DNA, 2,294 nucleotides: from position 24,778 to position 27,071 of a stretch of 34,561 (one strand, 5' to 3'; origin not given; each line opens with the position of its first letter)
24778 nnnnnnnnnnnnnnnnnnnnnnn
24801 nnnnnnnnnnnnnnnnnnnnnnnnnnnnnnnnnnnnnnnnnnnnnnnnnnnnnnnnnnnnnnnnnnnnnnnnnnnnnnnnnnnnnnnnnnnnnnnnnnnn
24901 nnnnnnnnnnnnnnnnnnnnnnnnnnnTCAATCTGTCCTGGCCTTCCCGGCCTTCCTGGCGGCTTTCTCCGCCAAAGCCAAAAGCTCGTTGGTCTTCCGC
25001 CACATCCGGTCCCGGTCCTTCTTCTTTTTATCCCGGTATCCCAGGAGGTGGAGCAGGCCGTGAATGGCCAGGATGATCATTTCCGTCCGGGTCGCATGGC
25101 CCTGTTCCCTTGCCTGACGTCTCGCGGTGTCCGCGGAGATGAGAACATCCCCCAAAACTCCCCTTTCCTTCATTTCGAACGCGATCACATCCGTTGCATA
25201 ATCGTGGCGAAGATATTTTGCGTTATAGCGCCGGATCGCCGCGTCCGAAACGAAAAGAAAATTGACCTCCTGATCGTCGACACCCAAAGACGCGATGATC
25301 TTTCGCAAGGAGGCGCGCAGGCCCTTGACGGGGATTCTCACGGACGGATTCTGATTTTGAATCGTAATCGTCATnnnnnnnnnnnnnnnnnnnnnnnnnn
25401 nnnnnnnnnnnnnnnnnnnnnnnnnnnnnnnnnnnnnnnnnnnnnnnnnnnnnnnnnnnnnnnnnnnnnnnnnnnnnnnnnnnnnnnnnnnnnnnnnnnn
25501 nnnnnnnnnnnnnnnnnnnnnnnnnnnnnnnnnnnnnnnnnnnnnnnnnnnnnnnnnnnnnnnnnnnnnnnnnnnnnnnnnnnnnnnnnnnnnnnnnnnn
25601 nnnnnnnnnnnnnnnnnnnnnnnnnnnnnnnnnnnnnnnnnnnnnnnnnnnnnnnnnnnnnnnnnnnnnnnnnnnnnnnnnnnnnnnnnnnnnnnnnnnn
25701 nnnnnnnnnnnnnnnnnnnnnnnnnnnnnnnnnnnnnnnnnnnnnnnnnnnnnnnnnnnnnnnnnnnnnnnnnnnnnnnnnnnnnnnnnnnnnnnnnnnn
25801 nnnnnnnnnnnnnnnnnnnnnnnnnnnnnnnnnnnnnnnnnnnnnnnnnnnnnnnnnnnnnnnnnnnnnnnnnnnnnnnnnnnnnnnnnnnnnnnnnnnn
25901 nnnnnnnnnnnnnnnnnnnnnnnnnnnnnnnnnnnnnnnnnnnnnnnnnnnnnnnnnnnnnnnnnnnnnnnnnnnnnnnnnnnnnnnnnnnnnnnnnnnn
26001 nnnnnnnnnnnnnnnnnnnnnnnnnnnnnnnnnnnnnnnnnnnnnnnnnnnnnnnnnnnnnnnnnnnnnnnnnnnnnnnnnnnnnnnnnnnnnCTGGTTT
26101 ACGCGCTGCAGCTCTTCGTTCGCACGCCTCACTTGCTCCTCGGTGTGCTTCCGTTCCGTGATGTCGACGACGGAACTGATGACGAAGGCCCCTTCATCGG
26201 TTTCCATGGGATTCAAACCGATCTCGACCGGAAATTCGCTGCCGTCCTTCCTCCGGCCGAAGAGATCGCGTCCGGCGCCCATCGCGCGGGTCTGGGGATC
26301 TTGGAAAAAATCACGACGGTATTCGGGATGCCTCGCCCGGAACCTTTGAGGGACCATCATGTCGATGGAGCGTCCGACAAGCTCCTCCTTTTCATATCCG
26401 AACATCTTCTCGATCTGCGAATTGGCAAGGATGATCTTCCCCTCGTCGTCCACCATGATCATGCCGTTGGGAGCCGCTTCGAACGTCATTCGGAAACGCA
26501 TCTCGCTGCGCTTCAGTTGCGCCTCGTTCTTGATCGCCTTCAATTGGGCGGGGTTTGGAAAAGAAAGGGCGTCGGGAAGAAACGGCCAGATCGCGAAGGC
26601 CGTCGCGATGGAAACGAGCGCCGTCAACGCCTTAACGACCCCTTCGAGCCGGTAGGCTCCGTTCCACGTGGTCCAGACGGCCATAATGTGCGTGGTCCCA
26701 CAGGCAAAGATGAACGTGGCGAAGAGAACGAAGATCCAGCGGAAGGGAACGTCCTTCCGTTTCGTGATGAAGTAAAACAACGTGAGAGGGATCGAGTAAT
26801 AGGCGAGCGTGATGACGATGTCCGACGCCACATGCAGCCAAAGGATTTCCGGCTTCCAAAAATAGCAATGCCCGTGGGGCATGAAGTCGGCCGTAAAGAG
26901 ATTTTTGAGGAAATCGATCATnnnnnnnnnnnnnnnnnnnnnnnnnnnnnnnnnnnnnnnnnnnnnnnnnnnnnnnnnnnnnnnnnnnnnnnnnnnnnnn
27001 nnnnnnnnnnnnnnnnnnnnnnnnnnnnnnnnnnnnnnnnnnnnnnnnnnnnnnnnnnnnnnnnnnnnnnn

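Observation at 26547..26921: Histidine kinase with an ethylene-receptor (ETR1-type) binding domain, including the Cu(I)-ligand Cys and His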

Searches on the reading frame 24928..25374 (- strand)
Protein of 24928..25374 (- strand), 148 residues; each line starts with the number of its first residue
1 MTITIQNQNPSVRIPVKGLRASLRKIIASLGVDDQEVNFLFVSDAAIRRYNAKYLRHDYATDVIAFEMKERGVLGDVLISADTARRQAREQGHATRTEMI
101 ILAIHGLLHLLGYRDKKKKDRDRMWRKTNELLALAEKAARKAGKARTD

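Call 9: search_protein_families(library=pfam, proteins=[window:24928-25374:-], max_evalue=0.00001)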
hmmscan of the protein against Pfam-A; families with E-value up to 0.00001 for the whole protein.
window:24928-25374:- (148 aa): 1 family
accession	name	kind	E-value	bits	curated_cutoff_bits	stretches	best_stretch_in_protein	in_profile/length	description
PF02130.23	YbeY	-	4.5e-31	107.8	25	1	26-133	18-127/129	Endoribonuclease YbeY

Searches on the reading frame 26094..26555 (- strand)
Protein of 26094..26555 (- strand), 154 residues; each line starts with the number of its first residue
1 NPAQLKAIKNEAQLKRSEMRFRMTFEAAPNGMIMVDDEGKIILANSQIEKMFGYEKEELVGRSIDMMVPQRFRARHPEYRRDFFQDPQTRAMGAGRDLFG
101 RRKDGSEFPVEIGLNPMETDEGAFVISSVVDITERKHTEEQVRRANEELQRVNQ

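Call 16: search_solved_structures(query=window:26094-26555:-, max_evalue=0.00001, show_alignments=5)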
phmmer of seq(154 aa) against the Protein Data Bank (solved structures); distinct sequences matched with E-value up to 0.00001: 15.
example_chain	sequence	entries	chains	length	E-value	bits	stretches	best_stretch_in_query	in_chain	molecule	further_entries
8js5_A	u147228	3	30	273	2.2e-18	69.9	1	11-149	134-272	Sensor protein FixL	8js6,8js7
1dp6_A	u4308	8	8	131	1.3e-17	67.4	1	18-143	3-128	FIXL PROTEIN | SENSOR PROTEIN FIXL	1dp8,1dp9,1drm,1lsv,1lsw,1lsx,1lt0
2cmn_A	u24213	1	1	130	1.6e-17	67.1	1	19-143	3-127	SENSOR PROTEIN FIXL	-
1y28_A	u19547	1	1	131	8.9e-17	64.7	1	18-143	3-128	Sensor protein fixL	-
1xj4_A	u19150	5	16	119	1.3e-16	64.1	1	28-142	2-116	Sensor protein fixL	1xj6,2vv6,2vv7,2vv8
9cdr_A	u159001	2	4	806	2.7e-16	63.2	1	26-144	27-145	Oxygen sensor protein DosP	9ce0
9cmf_A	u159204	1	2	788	3.2e-16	62.9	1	28-144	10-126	Oxygen sensor protein DosP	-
10jx_A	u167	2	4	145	4.7e-16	62.3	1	24-129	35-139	Multi-sensor signal transduction histidine kinase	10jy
1v9y_A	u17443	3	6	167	6.7e-16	61.9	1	25-144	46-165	Heme pas sensor protein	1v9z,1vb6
1xj2_A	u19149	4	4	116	1.1e-15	61.1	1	31-142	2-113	Sensor protein fixL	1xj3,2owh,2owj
9bgv_A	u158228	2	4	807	1.9e-15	60.4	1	26-144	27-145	Oxygen sensor protein DosP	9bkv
9clo_A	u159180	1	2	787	2.2e-15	60.2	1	28-144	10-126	Oxygen sensor protein DosP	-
1d06_A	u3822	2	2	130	3.2e-15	59.7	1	11-132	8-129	nitrogen fixation regulatory protein fixL | FIXL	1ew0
1s66_L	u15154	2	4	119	3.6e-15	59.5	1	26-129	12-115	Hypothetical protein yddU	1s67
3ewk_A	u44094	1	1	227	3.3e-07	33.7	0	34-149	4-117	Sensor protein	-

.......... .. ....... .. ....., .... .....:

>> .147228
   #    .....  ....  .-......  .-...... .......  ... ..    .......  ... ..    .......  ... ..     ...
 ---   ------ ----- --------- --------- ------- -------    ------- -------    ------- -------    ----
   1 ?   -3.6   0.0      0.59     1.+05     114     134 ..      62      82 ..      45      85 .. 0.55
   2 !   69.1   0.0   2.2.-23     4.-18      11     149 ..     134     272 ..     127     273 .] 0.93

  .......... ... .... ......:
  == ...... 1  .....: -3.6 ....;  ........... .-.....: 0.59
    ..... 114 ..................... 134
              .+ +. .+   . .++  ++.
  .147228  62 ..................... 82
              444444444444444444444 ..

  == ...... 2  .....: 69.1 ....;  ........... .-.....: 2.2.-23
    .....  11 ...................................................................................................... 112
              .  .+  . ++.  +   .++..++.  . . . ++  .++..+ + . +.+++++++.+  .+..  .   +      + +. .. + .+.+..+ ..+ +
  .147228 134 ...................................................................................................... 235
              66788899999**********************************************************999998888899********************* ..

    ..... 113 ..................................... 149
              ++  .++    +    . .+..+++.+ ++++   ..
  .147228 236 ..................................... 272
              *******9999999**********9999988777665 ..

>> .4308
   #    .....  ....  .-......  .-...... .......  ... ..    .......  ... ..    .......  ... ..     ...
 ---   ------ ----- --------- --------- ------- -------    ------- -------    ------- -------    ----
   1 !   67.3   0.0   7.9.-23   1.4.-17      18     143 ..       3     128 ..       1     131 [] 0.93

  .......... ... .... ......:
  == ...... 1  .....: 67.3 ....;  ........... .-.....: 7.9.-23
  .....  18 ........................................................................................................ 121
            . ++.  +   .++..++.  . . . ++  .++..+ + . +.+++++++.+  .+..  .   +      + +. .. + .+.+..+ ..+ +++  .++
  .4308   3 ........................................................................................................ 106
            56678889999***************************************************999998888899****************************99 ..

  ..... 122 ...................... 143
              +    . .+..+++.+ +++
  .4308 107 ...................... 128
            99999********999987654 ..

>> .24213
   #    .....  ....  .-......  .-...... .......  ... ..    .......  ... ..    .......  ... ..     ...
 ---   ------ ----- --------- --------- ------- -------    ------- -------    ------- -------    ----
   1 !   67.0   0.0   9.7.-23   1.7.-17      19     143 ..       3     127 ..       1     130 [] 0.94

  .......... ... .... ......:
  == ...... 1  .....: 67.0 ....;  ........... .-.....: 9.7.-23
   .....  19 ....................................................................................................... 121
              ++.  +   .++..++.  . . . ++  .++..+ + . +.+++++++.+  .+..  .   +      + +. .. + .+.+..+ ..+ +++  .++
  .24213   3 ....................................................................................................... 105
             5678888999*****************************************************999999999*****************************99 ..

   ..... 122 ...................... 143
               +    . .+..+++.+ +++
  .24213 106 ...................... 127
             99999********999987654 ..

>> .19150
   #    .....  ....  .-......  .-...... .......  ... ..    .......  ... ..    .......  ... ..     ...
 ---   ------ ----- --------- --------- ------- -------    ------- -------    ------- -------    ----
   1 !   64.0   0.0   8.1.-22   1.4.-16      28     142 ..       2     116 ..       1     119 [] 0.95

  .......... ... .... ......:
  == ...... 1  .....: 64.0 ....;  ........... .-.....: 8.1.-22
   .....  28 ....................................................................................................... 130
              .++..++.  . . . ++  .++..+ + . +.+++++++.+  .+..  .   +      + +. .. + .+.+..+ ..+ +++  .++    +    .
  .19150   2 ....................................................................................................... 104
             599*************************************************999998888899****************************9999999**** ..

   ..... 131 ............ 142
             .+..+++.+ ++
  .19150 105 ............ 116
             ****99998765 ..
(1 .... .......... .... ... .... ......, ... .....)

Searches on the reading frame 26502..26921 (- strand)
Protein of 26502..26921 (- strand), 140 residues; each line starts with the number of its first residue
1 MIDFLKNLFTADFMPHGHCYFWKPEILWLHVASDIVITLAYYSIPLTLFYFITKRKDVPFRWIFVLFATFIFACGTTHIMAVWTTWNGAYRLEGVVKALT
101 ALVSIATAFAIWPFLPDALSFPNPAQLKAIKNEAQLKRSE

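Call 6: search_solved_structures(query=window:26502-26921:-, max_evalue=10, show_alignments=3)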
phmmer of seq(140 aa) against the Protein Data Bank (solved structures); distinct sequences matched with E-value up to 10: 0.
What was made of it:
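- On ETR1_N / ethylene-binding domain (Pfam PF25487): There is no solved structure to model on (call 6).
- No solved structure of any ETR1_N domain is available to check the site geometry: PDB sequence search gave 0 hits at E<=10 (call 6).
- Tried and rejected: PDB sequence search with residues 1-140: no hit even at E<=10 (call 6), so the Cu-site geometry could not be checked.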

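Call 24: search_protein_representatives(protein=window:26547-26921:-)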
Query: 125 residues. Proteins with E-value up to 0.001 (for the whole library): 8672; up to 1e-10: 6491; up to 1e-30: 1830. The best 150 are listed.
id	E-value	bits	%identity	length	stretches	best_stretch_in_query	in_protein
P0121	1.8e-52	193.5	63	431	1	1-125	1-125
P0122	5.1e-52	192.0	63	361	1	1-124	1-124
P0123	4.3e-51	189.0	66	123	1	1-122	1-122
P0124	1.0e-50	187.8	63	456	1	1-125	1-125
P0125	1.4e-50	187.4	65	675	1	1-125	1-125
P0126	1.6e-50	187.2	62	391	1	1-124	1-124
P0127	3.0e-50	186.3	61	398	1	1-124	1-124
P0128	3.5e-50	186.1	63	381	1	2-124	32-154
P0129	7.4e-50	185.0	61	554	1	1-124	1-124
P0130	1.2e-49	184.3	65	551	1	4-124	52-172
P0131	1.4e-49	184.1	64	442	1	1-125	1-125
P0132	1.4e-49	184.1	62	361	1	1-124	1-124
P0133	1.9e-49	183.7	66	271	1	3-124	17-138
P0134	2.7e-49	183.2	60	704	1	1-125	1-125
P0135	3.9e-49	182.7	64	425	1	1-123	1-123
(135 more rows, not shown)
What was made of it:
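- There are thousands of homologues that start at the same Met (call 24).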

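Call 28: search_dna_similar(query=window:26502-26921:-, collection=plasmids, mode=protein, max_rows=40, max_evalue=1e-8)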
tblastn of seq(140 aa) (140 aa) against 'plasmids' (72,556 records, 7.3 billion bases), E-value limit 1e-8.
Records with a match: 20; places in all: 24; records where one place covers at least 80% of the query: 20.
Best place of each record, by identity: <60% 20.
By first word of the organism name: Azospirillum 7; Acaryochloris 3; Rhodovastum 2; Novosphingobium 2; Kovacikia 1; Pseudanabaena 1; Rhizobium 1; Eleftheria 1; Blastomonas 1; Deinococcus 1.
By predicted mobility (MOB-suite, as given by PLSDB): non-mobilizable 12; mobilizable 5; conjugative 3.
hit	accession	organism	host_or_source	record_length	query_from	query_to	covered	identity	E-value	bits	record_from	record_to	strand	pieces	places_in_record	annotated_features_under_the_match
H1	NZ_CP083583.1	Kovacikia minuta CCNUW1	cell culture,fresh water lake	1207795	1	129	92%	56.9%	2e-45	164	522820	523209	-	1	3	record has no annotation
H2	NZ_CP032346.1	Azospirillum brasilense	soil sample,Agricultural field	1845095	10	139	93%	53.0%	2e-41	152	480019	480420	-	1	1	record has no annotation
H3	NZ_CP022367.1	Azospirillum sp. TSH58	single cell,paddy soils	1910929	10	138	92%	52.6%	2e-42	155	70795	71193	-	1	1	record has no annotation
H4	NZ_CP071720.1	Acaryochloris sp. 'Moss Beach'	culture,intertidal zone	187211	5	135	94%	51.5%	1e-38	144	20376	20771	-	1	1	none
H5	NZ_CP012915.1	Azospirillum brasilense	Digitaria eriantha,microbe,root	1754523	10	139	93%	51.5%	5e-41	151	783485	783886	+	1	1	none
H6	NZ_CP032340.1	Azospirillum brasilense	soil sample,Agricultural field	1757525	10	139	93%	51.5%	5e-40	148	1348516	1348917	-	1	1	none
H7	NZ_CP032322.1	Azospirillum argentinense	soil sample,Agricultural field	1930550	10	138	92%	51.9%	2e-42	155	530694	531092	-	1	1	record has no annotation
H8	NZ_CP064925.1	Acaryochloris marina S15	cell culture,surface of Pikea pinnata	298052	3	140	99%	48.2%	5e-38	143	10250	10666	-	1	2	GAF domain-containing hybrid sensor histidine kinase/response ...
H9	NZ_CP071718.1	Acaryochloris sp. 'Moss Beach'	culture,intertidal zone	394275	5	140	97%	48.9%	5e-38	143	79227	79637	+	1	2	none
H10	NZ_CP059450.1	Azospirillum brasilense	Prokaryotes,soil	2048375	10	139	93%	50.7%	9e-41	150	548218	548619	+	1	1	none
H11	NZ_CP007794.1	Azospirillum argentinense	Triticum aestivum L.,Root,wheat ...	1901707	10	139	93%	50.7%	1e-40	150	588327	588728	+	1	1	record has no annotation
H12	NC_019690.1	Pseudanabaena sp. PCC 7367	-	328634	8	140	95%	48.9%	1e-34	133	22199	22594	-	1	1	PAS domain S-box protein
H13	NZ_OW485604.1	Rhodovastum atsumiense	-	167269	15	140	90%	50.0%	9e-41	150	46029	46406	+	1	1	PAS domain S-box protein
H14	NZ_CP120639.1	Rhizobium sp. 32-5/1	Vicia cracca,cell cilture,root nodule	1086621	4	139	97%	45.3%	1e-28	116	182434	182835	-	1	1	record has no annotation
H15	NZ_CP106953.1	Eleftheria terrae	soil sample,soil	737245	13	134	87%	48.4%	3e-35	135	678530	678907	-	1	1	ATP-binding protein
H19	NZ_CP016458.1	Blastomonas sp. RAC04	Microbial isolate,Algal phycosphere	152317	8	129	87%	41.0%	5e-25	105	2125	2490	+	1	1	sensor histidine kinase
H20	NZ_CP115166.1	Deinococcus aquaticus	Freshwater stream system, activated ...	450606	24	139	83%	36.8%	3e-9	61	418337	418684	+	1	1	ATP-binding protein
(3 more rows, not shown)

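Call 29: get_annotated_region(hit=H5, flank=3000)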
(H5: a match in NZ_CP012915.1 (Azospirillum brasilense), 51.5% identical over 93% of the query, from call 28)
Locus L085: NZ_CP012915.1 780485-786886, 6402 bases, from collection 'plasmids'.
description: Azospirillum brasilense strain Sp 7 plasmid ABSP7_p1, complete sequence
organism: Azospirillum brasilense (NCBI taxid 192)
taxonomy: Bacteria; Pseudomonadota; Alphaproteobacteria; Rhodospirillales; Azospirillaceae; Azospirillum; Azospirillum brasilense
host: -; source: Digitaria eriantha,microbe,root; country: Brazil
typing (MOB-suite, as given by PLSDB): non-mobilizable; replicon rep_cluster_622
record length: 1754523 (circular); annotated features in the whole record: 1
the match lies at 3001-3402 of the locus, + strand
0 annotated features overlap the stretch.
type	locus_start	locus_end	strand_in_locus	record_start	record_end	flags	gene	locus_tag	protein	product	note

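Call 43: get_annotated_region(hit=H8, flank=400)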
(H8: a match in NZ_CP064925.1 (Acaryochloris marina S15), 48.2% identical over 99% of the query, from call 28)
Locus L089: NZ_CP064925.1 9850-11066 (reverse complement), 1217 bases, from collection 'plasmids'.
description: Acaryochloris marina S15 plasmid unnamed10, complete sequence
organism: Acaryochloris marina S15 (NCBI taxid 2762553)
taxonomy: Bacteria; Cyanobacteriota; Cyanophyceae; Acaryochloridales; Acaryochloridaceae; Acaryochloris; Acaryochloris marina; Acaryochloris marina S15
host: -; source: cell culture,surface of Pikea pinnata; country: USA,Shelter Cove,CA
typing (MOB-suite, as given by PLSDB): mobilizable; relaxase MOBF,MOBF
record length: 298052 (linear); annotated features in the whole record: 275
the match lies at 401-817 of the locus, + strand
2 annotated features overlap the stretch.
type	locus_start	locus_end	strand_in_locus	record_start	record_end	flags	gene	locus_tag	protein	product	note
CDS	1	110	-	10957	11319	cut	-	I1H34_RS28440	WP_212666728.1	PAS domain-containing protein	-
CDS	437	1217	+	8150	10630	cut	-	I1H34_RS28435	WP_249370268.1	GAF domain-containing hybrid sensor histidine kinase/response regulator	-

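Call 44: get_annotated_region(hit=H12, flank=400)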
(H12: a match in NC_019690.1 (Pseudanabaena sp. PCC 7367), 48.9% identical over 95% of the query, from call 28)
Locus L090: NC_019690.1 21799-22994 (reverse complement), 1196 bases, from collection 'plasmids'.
description: Pseudanabaena sp. PCC 7367 plasmid pPSE7367.01, complete sequence
organism: Pseudanabaena sp. PCC 7367 (NCBI taxid 82654)
taxonomy: Bacteria; Cyanobacteriota; Cyanophyceae; Pseudanabaenales; Pseudanabaenaceae; Pseudanabaena; Pseudanabaena sp. PCC 7367
host: -; source: -; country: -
typing (MOB-suite, as given by PLSDB): conjugative; replicon rep_cluster_1271; relaxase MOBQ; mating-pair formation MPF_T
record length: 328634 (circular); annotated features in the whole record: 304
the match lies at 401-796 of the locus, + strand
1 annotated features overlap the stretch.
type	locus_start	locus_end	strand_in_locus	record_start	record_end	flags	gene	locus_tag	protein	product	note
CDS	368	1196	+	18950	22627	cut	-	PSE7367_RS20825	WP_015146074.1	PAS domain S-box protein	-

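Call 45: get_annotated_region(hit=H14, flank=400)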
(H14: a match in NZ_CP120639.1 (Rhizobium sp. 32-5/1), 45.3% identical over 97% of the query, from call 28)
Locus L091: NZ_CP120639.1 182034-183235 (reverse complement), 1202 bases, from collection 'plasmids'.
description: Rhizobium sp. 32-5/1 plasmid unnamed1, complete sequence
organism: Rhizobium sp. 32-5/1 (NCBI taxid 3019602)
taxonomy: Bacteria; Pseudomonadota; Alphaproteobacteria; Hyphomicrobiales; Rhizobiaceae; Rhizobium; Rhizobium sp. 32-5/1
host: -; source: Vicia cracca,cell cilture,root nodule; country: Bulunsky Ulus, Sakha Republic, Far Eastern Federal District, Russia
typing (MOB-suite, as given by PLSDB): non-mobilizable
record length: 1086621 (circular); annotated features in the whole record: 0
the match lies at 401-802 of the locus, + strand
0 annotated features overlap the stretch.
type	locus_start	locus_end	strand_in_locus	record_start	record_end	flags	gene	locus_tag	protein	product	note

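Call 46: get_annotated_region(hit=H19, flank=400)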
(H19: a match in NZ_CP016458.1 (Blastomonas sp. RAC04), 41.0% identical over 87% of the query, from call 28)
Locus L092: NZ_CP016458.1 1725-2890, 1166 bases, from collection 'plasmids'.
description: Blastomonas sp. RAC04 plasmid pBSY18_2, complete sequence
organism: Blastomonas sp. RAC04 (NCBI taxid 1842535)
taxonomy: Bacteria; Pseudomonadota; Alphaproteobacteria; Sphingomonadales; Sphingomonadaceae; Blastomonas; Blastomonas sp. RAC04
host: -; source: Microbial isolate,Algal phycosphere; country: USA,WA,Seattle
typing (MOB-suite, as given by PLSDB): mobilizable; relaxase MOBF
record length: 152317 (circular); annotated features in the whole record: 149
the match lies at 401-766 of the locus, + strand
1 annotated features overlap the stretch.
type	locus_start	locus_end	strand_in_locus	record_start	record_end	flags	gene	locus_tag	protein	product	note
CDS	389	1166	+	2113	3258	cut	-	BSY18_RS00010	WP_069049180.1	sensor histidine kinase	GO:0007165 - signal transduction [Evidence IEA]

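Call 47: get_annotated_region(hit=H20, flank=400)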
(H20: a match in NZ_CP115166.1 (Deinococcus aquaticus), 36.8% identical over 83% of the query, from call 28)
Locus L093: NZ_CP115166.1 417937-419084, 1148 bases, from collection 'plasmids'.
description: Deinococcus aquaticus strain PB-314 plasmid pDATS01, complete sequence
organism: Deinococcus aquaticus (NCBI taxid 328692)
taxonomy: Bacteria; Deinococcota; Deinococci; Deinococcales; Deinococcaceae; Deinococcus; Deinococcus aquaticus
host: -; source: Freshwater stream system, activated sludge; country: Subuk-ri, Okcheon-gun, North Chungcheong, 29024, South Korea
typing (MOB-suite, as given by PLSDB): non-mobilizable
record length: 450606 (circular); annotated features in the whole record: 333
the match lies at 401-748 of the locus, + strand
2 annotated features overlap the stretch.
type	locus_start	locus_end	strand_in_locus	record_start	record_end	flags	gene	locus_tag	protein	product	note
CDS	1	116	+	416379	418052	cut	-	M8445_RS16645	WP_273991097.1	hypothetical protein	-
CDS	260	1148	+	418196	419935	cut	-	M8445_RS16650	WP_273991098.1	ATP-binding protein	-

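Call 53: search_protein_families(library=pfam, proteins=[L085:2971-4548:+], max_evalue=0.01)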
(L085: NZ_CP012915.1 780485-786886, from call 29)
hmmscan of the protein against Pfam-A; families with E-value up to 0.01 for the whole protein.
L085:2971-4548:+ (525 aa): 6 families
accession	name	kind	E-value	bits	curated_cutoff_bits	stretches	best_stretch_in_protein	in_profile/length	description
PF25487.1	ETR1_N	-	9.7e-39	132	27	1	27-122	2-97/97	Ethylene receptor 1-like, N-terminal domain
PF02518.31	HATPase_c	-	4e-22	79.2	26.4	1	391-513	2-110/111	Histidine kinase-, DNA gyrase B-, and HSP90-like ATPase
PF08448.16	PAS_4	-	3.7e-15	56.5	23.1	1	155-266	3-110/110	PAS fold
PF00512.31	HisKA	-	1.8e-10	41.2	26.9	1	280-347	2-64/66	His Kinase A (phospho-acceptor) domain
PF13426.13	PAS_9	-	1.3e-05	25.8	27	1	167-263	7-103/103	PAS domain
PF00989.32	PAS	-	0.00017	22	22.6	1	148-261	2-113/113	PAS fold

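Call 67: search_protein_families(library=pfam, alignment_id=A3, max_evalue=0.00001)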
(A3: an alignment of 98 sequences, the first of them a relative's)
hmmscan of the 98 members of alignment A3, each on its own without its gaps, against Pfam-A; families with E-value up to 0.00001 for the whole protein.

A. member 1, P0121 (431 aa): 3 families
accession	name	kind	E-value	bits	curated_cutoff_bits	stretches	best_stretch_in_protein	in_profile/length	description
PF25487.1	ETR1_N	-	5.2e-42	142.5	27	1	26-121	2-97/97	Ethylene receptor 1-like, N-terminal domain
PF02518.31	HATPase_c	-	2.1e-21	76.9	26.4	1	314-424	1-109/111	Histidine kinase-, DNA gyrase B-, and HSP90-like ATPase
PF00512.31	HisKA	-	1.8e-08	34.8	26.9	1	203-266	2-60/66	His Kinase A (phospho-acceptor) domain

B. families by the number of members that match (of 98 scanned): 30 families (the first 25 are shown)
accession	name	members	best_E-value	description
PF25487.1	ETR1_N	98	3.6e-46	Ethylene receptor 1-like, N-terminal domain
PF02518.31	HATPase_c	73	5e-58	Histidine kinase-, DNA gyrase B-, and HSP90-like ATPase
PF00512.31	HisKA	53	7.4e-30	His Kinase A (phospho-acceptor) domain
PF08448.16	PAS_4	47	1.6e-36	PAS fold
PF00989.32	PAS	47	4.8e-34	PAS fold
PF13426.13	PAS_9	45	1.4e-41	PAS domain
PF08447.18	PAS_3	33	4.6e-47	PAS fold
PF13188.13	PAS_8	28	8e-22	PAS domain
PF13581.12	HATPase_c_2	14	2e-09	Histidine kinase-like ATPase domain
PF07568.18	HisKA_2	11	6.5e-31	Histidine kinase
PF07536.20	HWE_HK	10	2.4e-26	HWE histidine kinase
PF00072.30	Response_reg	10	2.4e-26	Response regulator receiver domain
PF07730.19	HisKA_3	6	5.1e-16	Histidine kinase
PF24820.1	Diguanyl_cycl_sensor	5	5.6e-11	Diguanylate cyclase-like sensor domain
PF01590.32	GAF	4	1.2e-21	GAF domain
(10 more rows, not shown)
